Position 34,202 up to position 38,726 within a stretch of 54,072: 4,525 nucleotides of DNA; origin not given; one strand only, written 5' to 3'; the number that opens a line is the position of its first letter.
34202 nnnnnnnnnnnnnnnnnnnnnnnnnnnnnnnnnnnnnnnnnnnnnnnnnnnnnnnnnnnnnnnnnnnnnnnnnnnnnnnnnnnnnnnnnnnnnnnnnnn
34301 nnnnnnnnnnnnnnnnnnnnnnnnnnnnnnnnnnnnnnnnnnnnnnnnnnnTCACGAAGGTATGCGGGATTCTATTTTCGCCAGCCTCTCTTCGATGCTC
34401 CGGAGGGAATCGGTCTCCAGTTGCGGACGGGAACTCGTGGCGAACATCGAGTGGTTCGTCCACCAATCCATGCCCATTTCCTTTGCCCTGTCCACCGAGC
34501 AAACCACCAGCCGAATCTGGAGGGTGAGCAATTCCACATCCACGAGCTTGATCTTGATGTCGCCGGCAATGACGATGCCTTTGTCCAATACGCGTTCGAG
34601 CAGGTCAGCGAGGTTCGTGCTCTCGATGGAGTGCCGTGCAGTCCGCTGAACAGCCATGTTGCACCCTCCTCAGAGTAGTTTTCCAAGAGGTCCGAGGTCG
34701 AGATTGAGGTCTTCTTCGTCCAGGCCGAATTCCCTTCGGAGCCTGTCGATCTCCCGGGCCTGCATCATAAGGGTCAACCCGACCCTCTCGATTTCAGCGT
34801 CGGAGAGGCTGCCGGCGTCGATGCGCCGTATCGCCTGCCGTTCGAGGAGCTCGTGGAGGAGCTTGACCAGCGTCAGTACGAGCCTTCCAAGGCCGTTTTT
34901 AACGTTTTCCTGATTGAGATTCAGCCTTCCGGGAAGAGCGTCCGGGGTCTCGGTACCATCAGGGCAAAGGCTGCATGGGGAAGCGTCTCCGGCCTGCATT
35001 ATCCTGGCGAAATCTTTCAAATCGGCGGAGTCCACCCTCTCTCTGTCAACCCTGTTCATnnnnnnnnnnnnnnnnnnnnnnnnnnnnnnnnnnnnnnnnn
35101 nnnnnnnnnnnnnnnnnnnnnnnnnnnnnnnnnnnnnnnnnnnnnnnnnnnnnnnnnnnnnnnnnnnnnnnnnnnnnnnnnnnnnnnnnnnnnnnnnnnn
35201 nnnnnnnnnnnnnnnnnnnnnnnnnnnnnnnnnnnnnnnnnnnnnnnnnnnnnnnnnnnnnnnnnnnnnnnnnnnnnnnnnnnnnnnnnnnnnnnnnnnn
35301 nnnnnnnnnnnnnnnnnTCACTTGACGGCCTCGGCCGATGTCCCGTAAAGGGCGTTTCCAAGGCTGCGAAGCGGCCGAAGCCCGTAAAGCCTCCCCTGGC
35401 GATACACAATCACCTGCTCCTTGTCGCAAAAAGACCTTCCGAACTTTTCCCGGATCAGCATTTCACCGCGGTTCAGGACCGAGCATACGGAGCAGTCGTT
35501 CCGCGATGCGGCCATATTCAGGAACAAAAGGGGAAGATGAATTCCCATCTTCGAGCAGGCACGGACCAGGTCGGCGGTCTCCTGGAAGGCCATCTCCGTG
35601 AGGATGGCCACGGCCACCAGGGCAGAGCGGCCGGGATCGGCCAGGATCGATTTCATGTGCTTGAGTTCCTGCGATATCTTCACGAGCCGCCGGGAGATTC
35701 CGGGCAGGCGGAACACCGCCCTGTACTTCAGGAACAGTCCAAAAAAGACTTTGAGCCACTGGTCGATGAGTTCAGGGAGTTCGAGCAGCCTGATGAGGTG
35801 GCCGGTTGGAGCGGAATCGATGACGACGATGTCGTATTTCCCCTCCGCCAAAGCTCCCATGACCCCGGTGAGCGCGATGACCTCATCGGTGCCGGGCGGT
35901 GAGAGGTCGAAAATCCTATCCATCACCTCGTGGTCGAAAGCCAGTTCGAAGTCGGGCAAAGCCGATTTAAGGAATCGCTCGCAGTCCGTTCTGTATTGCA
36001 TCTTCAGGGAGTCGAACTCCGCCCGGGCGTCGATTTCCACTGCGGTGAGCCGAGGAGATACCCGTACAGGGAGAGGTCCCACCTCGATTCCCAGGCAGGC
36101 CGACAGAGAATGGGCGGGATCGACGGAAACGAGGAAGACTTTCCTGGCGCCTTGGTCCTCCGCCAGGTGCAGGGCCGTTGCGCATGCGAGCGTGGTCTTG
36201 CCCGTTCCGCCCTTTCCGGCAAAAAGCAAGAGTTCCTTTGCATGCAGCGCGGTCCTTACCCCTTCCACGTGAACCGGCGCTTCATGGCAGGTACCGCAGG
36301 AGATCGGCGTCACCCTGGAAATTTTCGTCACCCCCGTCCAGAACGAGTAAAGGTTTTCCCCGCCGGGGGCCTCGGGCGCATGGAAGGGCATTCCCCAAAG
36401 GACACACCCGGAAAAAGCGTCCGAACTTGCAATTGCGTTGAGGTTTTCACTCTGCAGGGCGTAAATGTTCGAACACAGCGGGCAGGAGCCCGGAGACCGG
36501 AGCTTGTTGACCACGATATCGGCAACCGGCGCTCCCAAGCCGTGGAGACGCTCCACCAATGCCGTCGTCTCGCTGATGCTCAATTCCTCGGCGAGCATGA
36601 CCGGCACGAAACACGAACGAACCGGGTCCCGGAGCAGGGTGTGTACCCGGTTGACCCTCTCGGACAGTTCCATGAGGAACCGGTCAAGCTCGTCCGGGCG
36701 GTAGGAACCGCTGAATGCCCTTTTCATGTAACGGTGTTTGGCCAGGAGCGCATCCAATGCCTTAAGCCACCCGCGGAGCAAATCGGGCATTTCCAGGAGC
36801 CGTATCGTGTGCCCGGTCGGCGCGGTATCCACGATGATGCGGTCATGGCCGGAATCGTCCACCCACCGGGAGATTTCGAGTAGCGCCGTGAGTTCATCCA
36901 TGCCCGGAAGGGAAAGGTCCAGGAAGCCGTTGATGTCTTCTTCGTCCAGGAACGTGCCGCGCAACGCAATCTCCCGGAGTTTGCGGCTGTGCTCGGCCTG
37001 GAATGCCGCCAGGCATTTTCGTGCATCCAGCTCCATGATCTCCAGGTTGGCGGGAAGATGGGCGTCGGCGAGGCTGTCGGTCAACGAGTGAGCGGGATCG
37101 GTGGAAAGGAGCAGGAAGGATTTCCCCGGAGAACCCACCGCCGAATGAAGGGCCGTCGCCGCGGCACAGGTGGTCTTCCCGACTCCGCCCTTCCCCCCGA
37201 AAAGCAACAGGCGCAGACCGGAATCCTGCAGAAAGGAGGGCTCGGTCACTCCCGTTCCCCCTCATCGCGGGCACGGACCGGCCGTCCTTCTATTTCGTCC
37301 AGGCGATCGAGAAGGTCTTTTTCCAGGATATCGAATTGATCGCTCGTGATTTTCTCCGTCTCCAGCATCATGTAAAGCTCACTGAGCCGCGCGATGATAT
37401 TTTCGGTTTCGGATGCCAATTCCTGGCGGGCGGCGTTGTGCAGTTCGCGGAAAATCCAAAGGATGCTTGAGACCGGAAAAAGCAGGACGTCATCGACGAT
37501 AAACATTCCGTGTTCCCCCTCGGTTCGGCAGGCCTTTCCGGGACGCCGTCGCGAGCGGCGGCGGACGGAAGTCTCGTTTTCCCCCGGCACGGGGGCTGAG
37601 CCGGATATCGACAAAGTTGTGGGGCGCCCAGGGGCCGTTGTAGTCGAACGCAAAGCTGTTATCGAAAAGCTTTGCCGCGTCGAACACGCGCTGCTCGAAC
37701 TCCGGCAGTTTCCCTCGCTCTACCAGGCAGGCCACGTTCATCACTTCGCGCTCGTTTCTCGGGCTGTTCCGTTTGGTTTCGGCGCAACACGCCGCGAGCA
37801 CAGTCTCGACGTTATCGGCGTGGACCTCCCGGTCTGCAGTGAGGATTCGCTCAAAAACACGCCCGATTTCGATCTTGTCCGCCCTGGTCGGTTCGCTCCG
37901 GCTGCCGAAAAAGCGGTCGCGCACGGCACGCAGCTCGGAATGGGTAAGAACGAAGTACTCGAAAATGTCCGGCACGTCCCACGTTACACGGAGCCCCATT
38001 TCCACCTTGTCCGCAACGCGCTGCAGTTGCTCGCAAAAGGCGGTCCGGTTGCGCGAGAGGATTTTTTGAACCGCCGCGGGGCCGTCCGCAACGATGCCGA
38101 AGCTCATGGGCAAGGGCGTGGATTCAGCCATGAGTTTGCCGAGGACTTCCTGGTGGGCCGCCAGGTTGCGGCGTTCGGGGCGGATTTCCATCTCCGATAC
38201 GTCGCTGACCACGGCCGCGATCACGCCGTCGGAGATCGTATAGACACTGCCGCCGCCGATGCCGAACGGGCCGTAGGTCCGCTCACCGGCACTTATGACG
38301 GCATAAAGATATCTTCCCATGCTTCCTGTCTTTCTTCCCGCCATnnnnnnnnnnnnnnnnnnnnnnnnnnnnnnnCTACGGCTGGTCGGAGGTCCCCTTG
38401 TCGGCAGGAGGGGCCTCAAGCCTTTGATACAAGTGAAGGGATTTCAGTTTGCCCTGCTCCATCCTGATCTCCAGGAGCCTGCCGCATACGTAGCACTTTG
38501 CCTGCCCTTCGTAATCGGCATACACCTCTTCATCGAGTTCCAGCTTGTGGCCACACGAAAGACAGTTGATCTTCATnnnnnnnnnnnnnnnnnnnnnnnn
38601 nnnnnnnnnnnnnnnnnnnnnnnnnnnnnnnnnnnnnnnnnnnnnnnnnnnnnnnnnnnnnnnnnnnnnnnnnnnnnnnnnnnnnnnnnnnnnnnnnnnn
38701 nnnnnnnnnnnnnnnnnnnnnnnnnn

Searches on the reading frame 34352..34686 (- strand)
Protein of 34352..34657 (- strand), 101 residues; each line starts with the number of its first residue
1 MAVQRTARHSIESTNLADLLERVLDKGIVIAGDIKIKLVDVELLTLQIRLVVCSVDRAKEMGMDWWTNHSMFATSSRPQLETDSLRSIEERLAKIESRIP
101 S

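Call 37: search_protein_families(library=pfam, proteins=[window:34352-34657:-, window:34372-34686:-], max_evalue=0.0001)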
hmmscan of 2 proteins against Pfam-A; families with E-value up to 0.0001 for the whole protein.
window:34352-34657:- (101 aa): 1 family
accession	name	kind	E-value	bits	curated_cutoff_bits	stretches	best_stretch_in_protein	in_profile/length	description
PF00741.23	Gas_vesicle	-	4.5e-17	62.3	25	1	15-53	1-39/39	Gas vesicle protein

window:34372-34686:- (104 aa): 0 families

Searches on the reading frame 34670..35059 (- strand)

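Call 37: search_protein_families(library=pfam, proteins=[window:34670-35059:-], max_evalue=0.0001)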
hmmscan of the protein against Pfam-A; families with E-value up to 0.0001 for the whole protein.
window:34670-35059:- (129 aa): 1 family
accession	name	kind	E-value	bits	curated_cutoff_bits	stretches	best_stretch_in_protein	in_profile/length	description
PF05121.17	GvpK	-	2.8e-32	111.1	25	1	45-129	1-85/85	Gas vesicle protein K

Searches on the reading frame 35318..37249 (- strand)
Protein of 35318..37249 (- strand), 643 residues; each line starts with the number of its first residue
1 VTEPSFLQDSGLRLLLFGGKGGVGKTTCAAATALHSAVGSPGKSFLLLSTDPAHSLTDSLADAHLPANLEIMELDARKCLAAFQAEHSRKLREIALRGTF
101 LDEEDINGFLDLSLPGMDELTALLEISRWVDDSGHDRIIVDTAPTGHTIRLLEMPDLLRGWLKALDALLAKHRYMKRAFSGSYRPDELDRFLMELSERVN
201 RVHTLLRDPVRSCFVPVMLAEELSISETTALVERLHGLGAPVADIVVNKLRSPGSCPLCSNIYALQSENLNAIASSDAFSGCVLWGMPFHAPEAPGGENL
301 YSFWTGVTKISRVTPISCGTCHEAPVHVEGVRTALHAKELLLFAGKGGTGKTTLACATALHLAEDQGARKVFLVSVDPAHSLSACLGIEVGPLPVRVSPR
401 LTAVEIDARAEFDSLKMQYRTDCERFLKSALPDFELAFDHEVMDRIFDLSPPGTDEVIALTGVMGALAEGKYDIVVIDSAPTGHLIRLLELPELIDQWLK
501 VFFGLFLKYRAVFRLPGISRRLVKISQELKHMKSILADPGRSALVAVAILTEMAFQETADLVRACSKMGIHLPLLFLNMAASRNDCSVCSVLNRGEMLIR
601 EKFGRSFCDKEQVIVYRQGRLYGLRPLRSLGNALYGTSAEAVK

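Call 5: search_protein_families(library=pfam, proteins=[window:35318-37249:-], max_evalue=0.01)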
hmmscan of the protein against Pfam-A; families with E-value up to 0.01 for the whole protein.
window:35318-37249:- (643 aa): 19 families
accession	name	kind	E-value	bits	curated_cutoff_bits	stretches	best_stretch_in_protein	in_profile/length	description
PF02374.21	ArsA_ATPase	-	9.9e-105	350.5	24.3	2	13-303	2-299/305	Anion-transporting ATPase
PF01656.29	CbiA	-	5.6e-14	52.6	25.4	2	342-422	3-54/125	CobQ/CobB/MinD/ParA nucleotide binding domain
PF13614.12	AAA_31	-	9e-13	49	27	2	343-486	7-132/177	AAA domain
PF10609.15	ParA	-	8.9e-07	29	27.1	0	340-377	6-41/246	NUBPL iron-transfer P-loop NTPase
PF13481.12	AAA_25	-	3.9e-06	27.1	27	1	335-368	30-61/195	AAA domain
PF02562.22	PhoH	-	5.2e-06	26.5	27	1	333-403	14-82/205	PhoH-like protein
PF00142.24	Fer4_NifH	-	7.3e-06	26.1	25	0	343-380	5-40/271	4Fe-4S iron sulfur cluster binding proteins, NifH/frxC family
PF20720.3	nSTAND3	-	4.3e-05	23.7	27.2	0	332-371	11-49/155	Novel STAND NTPase 3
PF25199.1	nSTAND_NTPase5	-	0.00018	21.8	34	0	340-375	43-77/145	Novel STAND NTPase 5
PF05729.18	NACHT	-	0.0004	20.7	26.7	0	341-374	3-40/167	NACHT domain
PF06414.18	Zeta_toxin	-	0.0016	18.4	22.3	0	337-363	15-41/199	Zeta toxin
PF03796.21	DnaB_C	-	0.0017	18.2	27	0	332-377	13-57/255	DnaB-like helicase C terminal domain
PF00448.28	SRP54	-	0.002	18.2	22.7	0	340-377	3-38/196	SRP54-type protein, GTPase domain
PF24883.2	NPHP3_N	-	0.0026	18.4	24.8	0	337-368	21-52/164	Nephrocystin 3, N-terminal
PF00004.35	AAA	-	0.0027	18.6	21.2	0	341-362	1-22/131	ATPase family associated with various cellular activities (AAA)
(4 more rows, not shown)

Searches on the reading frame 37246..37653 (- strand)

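Call 5: search_protein_families(library=pfam, proteins=[window:37246-37653:-], max_evalue=0.01)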
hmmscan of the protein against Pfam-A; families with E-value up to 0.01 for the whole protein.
window:37246-37653:- (135 aa): 1 family
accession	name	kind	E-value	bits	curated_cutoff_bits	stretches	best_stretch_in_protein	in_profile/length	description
PF05120.17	GvpG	-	1.3e-12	48.1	30.6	1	57-120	5-67/67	Gas vesicle protein G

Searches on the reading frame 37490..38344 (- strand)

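Call 5: search_protein_families(library=pfam, proteins=[window:37490-38344:-], max_evalue=0.01)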
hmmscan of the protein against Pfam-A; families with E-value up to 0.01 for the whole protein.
window:37490-38344:- (284 aa): 1 family
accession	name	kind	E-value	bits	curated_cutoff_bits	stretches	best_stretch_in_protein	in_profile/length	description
PF06386.16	GvpL_GvpF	-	2.2e-64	218.3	23.6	1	10-246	1-245/245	Gas vesicle synthesis protein GvpL/GvpF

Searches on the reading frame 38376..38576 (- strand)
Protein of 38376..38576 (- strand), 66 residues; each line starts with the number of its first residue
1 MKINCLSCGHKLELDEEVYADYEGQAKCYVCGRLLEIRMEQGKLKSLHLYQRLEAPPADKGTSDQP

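Call 5: search_protein_families(library=pfam, proteins=[window:38376-38576:-], max_evalue=0.01)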
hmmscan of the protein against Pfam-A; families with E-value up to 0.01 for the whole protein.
window:38376-38576:- (66 aa): 1 family
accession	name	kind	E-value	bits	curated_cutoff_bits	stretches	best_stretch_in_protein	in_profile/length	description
PF13717.11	Zn_ribbon_4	-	0.00039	20.7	30.3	1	1-33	1-33/36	zinc-ribbon domain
